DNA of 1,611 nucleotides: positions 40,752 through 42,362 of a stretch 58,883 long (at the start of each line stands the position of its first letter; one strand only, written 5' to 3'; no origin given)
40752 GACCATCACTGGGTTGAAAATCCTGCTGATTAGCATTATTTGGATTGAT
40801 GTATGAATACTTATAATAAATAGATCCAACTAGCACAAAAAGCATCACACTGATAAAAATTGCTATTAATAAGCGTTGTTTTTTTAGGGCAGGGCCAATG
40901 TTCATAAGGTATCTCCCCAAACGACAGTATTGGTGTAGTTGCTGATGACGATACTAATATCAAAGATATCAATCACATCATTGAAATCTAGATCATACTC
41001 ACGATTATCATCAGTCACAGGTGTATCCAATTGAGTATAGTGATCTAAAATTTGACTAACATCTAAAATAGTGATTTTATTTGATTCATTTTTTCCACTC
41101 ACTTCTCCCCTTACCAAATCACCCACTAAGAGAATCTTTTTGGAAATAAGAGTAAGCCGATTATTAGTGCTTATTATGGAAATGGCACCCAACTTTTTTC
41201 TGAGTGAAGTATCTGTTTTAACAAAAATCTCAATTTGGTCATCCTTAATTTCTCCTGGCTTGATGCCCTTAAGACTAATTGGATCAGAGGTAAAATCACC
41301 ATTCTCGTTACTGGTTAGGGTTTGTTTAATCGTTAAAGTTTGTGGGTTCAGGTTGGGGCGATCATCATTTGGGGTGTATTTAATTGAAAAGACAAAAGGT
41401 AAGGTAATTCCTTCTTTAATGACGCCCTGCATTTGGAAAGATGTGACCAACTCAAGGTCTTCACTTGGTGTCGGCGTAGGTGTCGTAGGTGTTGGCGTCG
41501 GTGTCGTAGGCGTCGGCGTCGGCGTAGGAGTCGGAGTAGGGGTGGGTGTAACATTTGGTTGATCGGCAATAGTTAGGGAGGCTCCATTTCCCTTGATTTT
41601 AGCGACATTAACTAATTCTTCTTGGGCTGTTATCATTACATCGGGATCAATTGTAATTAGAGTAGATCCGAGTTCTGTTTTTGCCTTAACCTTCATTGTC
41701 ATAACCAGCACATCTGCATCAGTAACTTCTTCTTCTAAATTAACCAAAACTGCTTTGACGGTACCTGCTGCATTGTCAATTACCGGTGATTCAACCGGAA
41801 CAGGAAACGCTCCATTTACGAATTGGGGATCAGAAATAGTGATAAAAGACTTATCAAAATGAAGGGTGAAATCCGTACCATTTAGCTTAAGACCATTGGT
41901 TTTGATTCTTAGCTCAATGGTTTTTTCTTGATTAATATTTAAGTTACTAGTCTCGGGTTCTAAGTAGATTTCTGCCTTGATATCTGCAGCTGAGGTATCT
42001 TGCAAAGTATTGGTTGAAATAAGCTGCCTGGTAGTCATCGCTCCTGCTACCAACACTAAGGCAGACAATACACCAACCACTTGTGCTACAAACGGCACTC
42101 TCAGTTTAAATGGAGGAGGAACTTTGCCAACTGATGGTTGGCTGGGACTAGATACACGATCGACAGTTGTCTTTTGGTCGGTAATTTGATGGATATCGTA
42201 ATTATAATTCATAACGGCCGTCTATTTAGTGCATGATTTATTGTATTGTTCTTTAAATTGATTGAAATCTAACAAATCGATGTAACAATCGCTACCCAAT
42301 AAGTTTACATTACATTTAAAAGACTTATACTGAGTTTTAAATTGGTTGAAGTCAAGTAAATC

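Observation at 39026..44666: Four-gene operon that looks like a minimal cohesin-dockerin (cellulosome-style) surface assembly anchored by sortase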

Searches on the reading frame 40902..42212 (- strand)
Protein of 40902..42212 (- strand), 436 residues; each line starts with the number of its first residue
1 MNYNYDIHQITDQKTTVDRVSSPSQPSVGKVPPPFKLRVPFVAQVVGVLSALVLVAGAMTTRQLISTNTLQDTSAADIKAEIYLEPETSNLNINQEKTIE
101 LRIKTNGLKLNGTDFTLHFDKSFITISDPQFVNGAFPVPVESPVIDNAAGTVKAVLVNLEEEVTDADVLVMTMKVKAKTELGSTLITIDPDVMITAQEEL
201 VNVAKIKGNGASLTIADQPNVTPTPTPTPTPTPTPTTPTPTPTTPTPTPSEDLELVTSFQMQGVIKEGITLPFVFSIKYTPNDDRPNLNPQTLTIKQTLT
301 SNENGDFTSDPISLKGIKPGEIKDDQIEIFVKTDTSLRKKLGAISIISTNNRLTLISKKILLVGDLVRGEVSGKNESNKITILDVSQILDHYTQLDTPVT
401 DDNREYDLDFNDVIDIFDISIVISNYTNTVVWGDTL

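Call 3: search_protein_families(library=pfam, proteins=[window:40902-42212:-], max_evalue=1)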
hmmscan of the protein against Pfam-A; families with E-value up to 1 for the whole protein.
window:40902-42212:- (436 aa): 4 families
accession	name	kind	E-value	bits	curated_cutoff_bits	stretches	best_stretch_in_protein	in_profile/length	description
PF00963.24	Cohesin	-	0.00053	20.6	24.1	1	95-205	12-130/139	Cohesin domain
PF04625.18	DEC-1_N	-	0.0039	16.7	29.2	1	199-250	105-149/403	DEC-1 protein, N-terminal region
PF08950.16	DUF1861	-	0.044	13.3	28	1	304-398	120-216/296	Protein of unknown function (DUF1861)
PF00404.24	Dockerin_1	-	0.36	11.5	22.9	1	375-423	5-53/57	Dockerin type I domain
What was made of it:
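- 41559..41978 (-): G2 cohesin module (res 79-218). Pfam Cohesin E 5e-4, 20.6 bits, below GA 24.1 (call 3).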

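Call 4: search_protein_families(library=ncbifam, proteins=[window:40902-42212:-], max_evalue=1)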
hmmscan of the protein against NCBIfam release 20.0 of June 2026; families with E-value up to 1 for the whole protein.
window:40902-42212:- (436 aa): 5 families
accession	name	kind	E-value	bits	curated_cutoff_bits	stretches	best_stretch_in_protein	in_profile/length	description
NF052345.1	S_layer_anammox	exception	0.00012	19.6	1400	1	152-257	1213-1316/1596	Kustd1514 family S-layer glycoprotein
NF033930.1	pneumo_PspA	exception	0.0083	14.9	850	1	147-251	294-398/659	pneumococcal surface protein A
NF037973.1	metallo_SslE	exception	0.042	11.2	3000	1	218-266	59-107/1519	lipoprotein metalloprotease SslE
NF008082.0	PRK10819.1-3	equivalog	0.1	12.4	265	1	185-256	31-108/242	TonB system transport protein TonB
TIGR00601.1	rad23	equivalog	0.24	10.6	207.3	1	167-248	68-116/381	UV excision repair protein Rad23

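Call 8: search_solved_structures(query=window:40902-42212:-, max_evalue=10, show_alignments=3)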
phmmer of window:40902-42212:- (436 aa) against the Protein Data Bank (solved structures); distinct sequences matched with E-value up to 10: 7.
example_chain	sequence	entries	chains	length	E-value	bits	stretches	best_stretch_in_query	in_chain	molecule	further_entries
9pi8_E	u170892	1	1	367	0.016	17.4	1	200-247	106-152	G12 Fc fusion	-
5k39_B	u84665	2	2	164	0.35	13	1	319-426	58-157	Dockerin module from a protein of unknown function | Ig domain protein group 2 domain protein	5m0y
9o17_AC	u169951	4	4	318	1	11.5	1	228-260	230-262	Small ribosomal subunit protein uS3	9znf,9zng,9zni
8wm9_C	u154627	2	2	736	1.4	11.1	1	197-255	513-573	Segment polarity protein dishevelled homolog DVL-2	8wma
24kr_D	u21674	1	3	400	3.5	9.7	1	208-247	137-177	Heavy chain antibody G2.3-Fc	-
8x8h_A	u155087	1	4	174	4.5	9.4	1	223-243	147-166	Pectate disaccharide-lyase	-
4o9i_X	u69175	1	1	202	8.7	8.4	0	229-252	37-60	Chromodomain-helicase-DNA-binding protein 4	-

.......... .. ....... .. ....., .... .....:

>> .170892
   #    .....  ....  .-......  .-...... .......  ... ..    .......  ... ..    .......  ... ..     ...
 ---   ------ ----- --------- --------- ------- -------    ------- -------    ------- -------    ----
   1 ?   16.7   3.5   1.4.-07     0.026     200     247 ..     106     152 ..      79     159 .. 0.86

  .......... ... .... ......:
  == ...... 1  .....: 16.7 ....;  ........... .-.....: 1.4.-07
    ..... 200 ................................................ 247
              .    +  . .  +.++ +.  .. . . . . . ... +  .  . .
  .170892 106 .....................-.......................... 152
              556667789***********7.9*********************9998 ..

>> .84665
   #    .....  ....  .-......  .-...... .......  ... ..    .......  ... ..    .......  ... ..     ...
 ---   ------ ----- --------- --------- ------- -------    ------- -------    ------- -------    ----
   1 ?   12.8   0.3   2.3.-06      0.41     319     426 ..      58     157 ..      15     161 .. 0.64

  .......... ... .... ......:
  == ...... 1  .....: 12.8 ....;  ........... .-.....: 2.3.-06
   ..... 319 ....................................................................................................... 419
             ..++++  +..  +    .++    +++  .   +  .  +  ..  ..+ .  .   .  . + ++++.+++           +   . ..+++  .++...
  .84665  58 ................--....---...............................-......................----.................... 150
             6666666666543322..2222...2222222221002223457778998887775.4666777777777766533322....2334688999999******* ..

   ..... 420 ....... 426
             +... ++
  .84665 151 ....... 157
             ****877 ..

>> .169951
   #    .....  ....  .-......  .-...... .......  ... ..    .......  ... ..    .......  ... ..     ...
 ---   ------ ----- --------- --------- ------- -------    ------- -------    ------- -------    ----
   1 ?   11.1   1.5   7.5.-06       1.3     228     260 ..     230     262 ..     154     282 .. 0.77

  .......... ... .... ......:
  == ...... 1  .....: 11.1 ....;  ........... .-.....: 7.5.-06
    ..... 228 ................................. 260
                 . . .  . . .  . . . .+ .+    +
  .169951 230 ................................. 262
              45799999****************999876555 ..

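Call 10: find_homologous_proteins(query=window:40902-42212:-, max_evalue=0.001)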
Query window:40902-42212:- (436 aa): 15 proteins with E <= 0.001 among 8000 candidates.
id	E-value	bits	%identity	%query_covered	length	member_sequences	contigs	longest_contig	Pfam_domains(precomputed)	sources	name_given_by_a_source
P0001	4.1e-111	390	45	91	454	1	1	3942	-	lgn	-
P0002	9.6e-32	129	36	41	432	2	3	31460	-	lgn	-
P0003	2.8e-20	91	36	40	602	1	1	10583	-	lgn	-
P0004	5.1e-17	80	43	25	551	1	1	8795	-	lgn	-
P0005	1.2e-11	62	33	30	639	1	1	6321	PF00404.25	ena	-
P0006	6.8e-9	53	25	39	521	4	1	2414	PF00963.25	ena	-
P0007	6.8e-9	53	29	48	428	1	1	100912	PF00404.25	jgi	jgi:hypothetical protein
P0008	3.4e-8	51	-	-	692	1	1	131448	PF21454.3,PF22352.3,PF25059.2,PF02014.24,PF12604.15,PF21466.4,PF03404.23,PF25833.1,PF21471.4,PF02012.27,PF00041.28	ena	-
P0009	4.2e-7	47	33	18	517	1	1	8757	PF00963.25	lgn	-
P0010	2.9e-5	41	60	3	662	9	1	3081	-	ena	-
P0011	2.9e-5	41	-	-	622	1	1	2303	PF00754.32,PF22633.4,PF03425.20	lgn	-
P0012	4.2e-5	41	26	17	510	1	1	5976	PF00963.25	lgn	-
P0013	5.1e-5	41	-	-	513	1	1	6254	PF00963.25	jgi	jgi:hypothetical protein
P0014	7.5e-5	40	-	-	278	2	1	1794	PF13240.12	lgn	-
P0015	2.3e-4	38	30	17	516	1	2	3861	PF00963.25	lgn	-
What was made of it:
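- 40905..41462 (-): G2 X-module (res about 251-362) plus dockerin (res about 363-430). The first Ca loop carries an 8-residue insertion. The second loop, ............, is canonical. Relatives P0005 and P0007 carry Pfam Dockerin_1 (call 10).
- On Dockerin (Pfam PF00404), G2 C-terminus: Relatives P0005 and P0007 do carry PF00404 (call 10).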

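Call 13: find_encoding_contigs(protein=P0002, flank=10000, max_places=3)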
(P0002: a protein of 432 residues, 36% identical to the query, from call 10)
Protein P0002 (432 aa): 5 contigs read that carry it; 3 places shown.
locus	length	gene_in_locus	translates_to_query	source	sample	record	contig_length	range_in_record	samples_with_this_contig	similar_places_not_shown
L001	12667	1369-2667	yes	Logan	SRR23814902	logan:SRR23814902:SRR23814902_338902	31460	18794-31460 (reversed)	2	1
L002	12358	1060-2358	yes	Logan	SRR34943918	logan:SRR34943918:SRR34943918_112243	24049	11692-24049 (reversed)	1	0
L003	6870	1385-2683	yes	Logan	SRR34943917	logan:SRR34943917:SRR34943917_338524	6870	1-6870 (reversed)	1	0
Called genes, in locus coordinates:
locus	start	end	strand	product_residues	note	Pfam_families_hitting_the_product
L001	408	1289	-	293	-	PF00483:NTP_transferase, PF12804:NTP_transf_3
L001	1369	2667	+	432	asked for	-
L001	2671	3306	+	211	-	-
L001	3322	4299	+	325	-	-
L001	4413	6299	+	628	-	PF00560:LRR_1 (faint)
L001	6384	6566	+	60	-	PF00584:SecE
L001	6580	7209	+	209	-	PF02357:NusG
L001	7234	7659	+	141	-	PF03946:Ribosomal_L11_N, PF00298:Ribosomal_L11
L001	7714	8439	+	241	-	PF00687:Ribosomal_L1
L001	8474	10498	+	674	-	-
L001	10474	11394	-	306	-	PF00892:EamA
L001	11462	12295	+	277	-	PF01978:TrmB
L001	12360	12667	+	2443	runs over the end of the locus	PF24996:NANM (faint), PF01344:Kelch_1 (faint), PF07646:Kelch_2 (faint), PF16656:Pur_ac_phosph_N (faint), PF25210:Kelch_FKB95 (weak), PF24681:Kelch_KLHDC2_KLHL20_DRC7 (weak), PF25059:FN3_DSCAM-DSCAML_C (faint), PF13964:Beta-prop_Calicin (weak), +1 more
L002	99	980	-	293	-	PF00483:NTP_transferase, PF12804:NTP_transf_3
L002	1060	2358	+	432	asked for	-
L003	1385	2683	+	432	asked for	-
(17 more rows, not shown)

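Call 14: find_encoding_contigs(protein=P0001, flank=10000, max_places=3)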
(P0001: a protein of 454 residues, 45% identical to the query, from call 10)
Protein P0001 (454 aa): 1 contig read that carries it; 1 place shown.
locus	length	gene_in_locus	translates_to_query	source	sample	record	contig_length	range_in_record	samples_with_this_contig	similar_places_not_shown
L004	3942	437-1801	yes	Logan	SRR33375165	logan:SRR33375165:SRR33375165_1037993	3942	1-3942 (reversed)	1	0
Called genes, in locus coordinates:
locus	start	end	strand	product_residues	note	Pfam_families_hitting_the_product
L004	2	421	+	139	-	?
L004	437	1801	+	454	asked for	-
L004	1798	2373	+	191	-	-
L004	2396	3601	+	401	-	-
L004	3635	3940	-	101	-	?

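Call 21: find_encoding_contigs(protein=P0003, flank=10000, max_places=2)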
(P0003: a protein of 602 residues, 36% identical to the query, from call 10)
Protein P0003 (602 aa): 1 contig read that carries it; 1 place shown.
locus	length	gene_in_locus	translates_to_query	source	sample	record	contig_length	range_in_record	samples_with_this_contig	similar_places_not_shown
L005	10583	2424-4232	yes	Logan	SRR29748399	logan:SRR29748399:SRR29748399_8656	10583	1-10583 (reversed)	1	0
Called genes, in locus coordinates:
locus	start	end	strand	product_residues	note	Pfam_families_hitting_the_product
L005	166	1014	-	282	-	PF02557:VanY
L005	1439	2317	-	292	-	PF00483:NTP_transferase, PF12804:NTP_transf_3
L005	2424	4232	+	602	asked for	-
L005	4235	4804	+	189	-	-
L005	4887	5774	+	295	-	-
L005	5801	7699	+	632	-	PF00560:LRR_1 (faint), PF12799:LRR_4 (faint), PF13855:LRR_8 (weak)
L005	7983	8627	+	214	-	PF02357:NusG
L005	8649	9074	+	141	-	PF03946:Ribosomal_L11_N, PF00298:Ribosomal_L11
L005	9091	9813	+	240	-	PF00687:Ribosomal_L1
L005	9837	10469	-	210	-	-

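Call 22: find_encoding_contigs(protein=P0004, flank=10000, max_places=2)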
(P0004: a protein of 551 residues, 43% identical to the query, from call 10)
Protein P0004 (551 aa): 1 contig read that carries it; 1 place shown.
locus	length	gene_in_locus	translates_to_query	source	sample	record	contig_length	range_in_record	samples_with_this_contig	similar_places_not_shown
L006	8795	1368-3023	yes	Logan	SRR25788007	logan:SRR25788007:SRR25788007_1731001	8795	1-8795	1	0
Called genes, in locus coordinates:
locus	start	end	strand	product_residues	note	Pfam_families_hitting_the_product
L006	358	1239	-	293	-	PF00483:NTP_transferase, PF12804:NTP_transf_3 (weak)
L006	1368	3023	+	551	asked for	-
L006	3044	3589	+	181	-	-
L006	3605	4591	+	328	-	-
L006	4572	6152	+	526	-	-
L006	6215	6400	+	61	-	PF00584:SecE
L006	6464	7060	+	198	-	PF02357:NusG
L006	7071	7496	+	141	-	PF03946:Ribosomal_L11_N, PF00298:Ribosomal_L11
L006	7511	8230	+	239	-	PF00687:Ribosomal_L1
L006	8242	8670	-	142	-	-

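Call 23: find_encoding_contigs(protein=P0007, flank=10000, max_places=2)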
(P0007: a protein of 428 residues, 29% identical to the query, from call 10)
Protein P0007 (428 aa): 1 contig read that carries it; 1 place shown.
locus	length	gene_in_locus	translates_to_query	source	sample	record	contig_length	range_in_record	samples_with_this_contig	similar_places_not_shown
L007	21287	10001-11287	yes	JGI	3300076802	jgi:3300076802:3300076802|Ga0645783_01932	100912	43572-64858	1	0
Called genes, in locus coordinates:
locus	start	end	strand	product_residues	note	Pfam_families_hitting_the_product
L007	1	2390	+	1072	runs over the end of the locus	PF13884:Peptidase_S74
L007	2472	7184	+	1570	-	PF07953:Toxin_R_bind_N, PF00354:Pentaxin (faint), PF13385:Laminin_G_3, PF13385:Laminin_G_3, PF07953:Toxin_R_bind_N (weak), PF13385:Laminin_G_3, PF07953:Toxin_R_bind_N (weak), PF13385:Laminin_G_3, +3 more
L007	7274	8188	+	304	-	PF00404:Dockerin_1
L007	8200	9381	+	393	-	-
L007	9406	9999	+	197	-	-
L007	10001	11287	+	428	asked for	PF00404:Dockerin_1 (weak)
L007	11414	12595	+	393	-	-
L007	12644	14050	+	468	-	PF09471:Peptidase_M64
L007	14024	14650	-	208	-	-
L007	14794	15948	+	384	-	PF01590:GAF (weak), PF13185:GAF_2, PF00512:HisKA, PF13581:HATPase_c_2 (faint), PF02518:HATPase_c, PF14501:HATPase_c_5 (faint)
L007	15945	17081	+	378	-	PF00448:SRP54 (weak)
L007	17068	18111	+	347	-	-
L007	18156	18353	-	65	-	-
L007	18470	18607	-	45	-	-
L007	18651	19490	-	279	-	PF01145:Band_7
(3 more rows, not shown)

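Call 29: search_solved_structures(query=A1, max_evalue=10, show_alignments=3)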
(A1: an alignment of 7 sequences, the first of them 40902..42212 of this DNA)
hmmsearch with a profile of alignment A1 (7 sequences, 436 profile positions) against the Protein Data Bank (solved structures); distinct sequences matched with E-value up to 10: 11.
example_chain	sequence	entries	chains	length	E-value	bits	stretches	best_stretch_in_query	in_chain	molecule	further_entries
5k39_B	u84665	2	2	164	3e-08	36.4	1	334-429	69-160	Dockerin module from a protein of unknown function | Ig domain protein group 2 domain protein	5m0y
2b59_B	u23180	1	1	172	1.2e-06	31.1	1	320-426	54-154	Cellulosomal scaffolding protein A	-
3kcp_A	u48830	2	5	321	5.1e-06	29.1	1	320-426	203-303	Cellulosomal-scaffolding protein A | Cellulosome anchoring protein cohesin region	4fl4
5g5d_B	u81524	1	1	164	3.3e-05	26.4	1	320-426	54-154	CELLULOSOMAL-SCAFFOLDING PROTEIN A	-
9y7v_D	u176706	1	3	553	0.015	17.6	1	198-294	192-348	Dihydrolipoyllysine-residue acetyltransferase component of pyruvate dehydrogenase complex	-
9m8m_H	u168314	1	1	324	0.16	14.3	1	209-252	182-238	Photosynthetic reaction center subunit H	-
5bmq_A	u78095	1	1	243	0.32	13.3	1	211-233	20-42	ErfK/YbiS/YcfS/YnhG family protein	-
9wg7_12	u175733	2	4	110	2.3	10.5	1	199-248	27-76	ApcG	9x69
7uol_D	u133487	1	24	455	2.8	10.2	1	205-264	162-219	Dihydrolipoyllysine-residue succinyltransferase component of 2-oxoglutarate dehydrogenase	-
7pkq_b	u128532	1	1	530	5.1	9.3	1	206-257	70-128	uS2m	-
7emf_I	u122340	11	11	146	5.5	9.2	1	218-253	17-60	Mediator of RNA polymerase II transcription subunit 9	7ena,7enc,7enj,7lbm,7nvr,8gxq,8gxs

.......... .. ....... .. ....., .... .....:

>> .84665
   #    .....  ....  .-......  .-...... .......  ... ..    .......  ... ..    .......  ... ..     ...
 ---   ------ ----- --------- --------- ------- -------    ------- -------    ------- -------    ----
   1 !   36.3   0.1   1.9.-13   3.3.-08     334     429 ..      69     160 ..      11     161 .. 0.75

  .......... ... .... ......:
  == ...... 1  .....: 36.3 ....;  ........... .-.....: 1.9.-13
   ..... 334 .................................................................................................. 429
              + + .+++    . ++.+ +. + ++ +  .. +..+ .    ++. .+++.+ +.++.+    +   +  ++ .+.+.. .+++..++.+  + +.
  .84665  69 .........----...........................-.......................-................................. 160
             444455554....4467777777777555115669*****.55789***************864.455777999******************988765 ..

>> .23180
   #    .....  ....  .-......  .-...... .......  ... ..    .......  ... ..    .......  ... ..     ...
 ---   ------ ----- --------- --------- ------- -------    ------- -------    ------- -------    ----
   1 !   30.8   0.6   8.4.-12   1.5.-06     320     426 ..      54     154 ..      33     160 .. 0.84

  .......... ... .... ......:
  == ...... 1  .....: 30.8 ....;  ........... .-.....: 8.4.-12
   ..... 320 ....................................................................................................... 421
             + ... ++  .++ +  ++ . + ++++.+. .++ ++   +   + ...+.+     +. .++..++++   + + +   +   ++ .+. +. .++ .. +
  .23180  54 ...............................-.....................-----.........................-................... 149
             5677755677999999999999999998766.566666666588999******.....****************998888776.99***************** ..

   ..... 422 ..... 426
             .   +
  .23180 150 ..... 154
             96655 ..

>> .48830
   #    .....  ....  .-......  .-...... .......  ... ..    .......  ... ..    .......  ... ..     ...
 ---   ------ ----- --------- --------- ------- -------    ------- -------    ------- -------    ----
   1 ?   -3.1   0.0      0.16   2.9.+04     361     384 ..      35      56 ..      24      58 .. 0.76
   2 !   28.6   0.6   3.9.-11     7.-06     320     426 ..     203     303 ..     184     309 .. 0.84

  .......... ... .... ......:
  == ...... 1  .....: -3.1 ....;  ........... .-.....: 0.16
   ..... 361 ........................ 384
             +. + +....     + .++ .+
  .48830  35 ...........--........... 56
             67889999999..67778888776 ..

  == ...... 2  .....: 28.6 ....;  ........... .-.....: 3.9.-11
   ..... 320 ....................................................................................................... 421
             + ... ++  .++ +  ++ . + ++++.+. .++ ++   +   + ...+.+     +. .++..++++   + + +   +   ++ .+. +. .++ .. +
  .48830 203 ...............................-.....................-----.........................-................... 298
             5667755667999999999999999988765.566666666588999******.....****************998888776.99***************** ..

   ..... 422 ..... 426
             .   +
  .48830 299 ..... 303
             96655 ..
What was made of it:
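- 40905..41462 (-): Family profile A1 versus PDB: 5k39_B 3e-8, 2b59_B (CipA XDocII) 1.2e-6, 3kcp_A 5e-6, aligned over the X-module end plus the dockerin (call 29).
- On X-module–dockerin (type II/III XDoc): The family profile aligns over both the X-module end and the dockerin: 5k39_B (3e-8), 2b59_B (1.2e-6), 3kcp_A (5e-6), 5g5d_B (3e-5) (call 29).
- Closest known: Clostridium. Same: The G2 C-terminal half aligns by sequence profile to the CipA X-DocII (E 1.2e-6 and 5e-6, call 29).
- The family profile hits X-module+dockerin structures: 5k39_B 3e-8, 2b59_B 1.2e-6, 3kcp_A 5e-6 (call 29).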

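Call 41: predict_structure(alignment_id=A1)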
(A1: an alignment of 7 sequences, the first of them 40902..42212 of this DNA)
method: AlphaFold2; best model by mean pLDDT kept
length: 436 residues; sequences in the alignment: 7
mean_pLDDT: 62.4   pTM: 0.37
mean pLDDT of the five models: 62.4, 53.6, 51.8, 49.1, 44.0
residues with pLDDT >= 90: 18; 70-90: 181; 50-70: 95; < 50: 142
segments of 3 or more residues with pLDDT < 50: 1-76, 135-139, 220-223, 229-240, 242-249, 363-384, 424-436
pLDDT, mean of each block of 10 residues (from residue 1): 30 30 32 36 43 36 28 50 89 87 83 84 85 53 78 70 69 87 85 72 79 76 48 43 45 79 67 83 69 85 82 79 79 65 68 68 40 42 52 61 58 62 46 31
secondary structure, 60 per line:
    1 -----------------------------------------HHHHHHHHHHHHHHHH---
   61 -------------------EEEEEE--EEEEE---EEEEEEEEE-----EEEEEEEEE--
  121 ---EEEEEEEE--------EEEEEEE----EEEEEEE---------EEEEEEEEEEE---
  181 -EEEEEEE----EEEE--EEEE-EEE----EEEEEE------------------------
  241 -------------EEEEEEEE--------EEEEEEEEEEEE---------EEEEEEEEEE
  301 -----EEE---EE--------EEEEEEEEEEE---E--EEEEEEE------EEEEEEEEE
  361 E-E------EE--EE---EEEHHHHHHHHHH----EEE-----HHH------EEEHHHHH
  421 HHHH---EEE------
elements in order: H42-57 E80-85 E88-92 E96-104 E110-118 E124-131 E140-146 E151-157 E167-177 E182-188 E193-196 E199-202 E204-206 E211-216 E254-261 E270-281 E291-300 E306-308 E322-332 E339-345 E352-361 E379-381 H382-391 E396-398 E413-415 H416-424 E428-430
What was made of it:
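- On X-module–dockerin (type II/III XDoc): The model shows a beta module at res 254-361 (call 41).
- The dockerin part of the G2 model has low confidence (pLDDT about 40-60; call 41).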
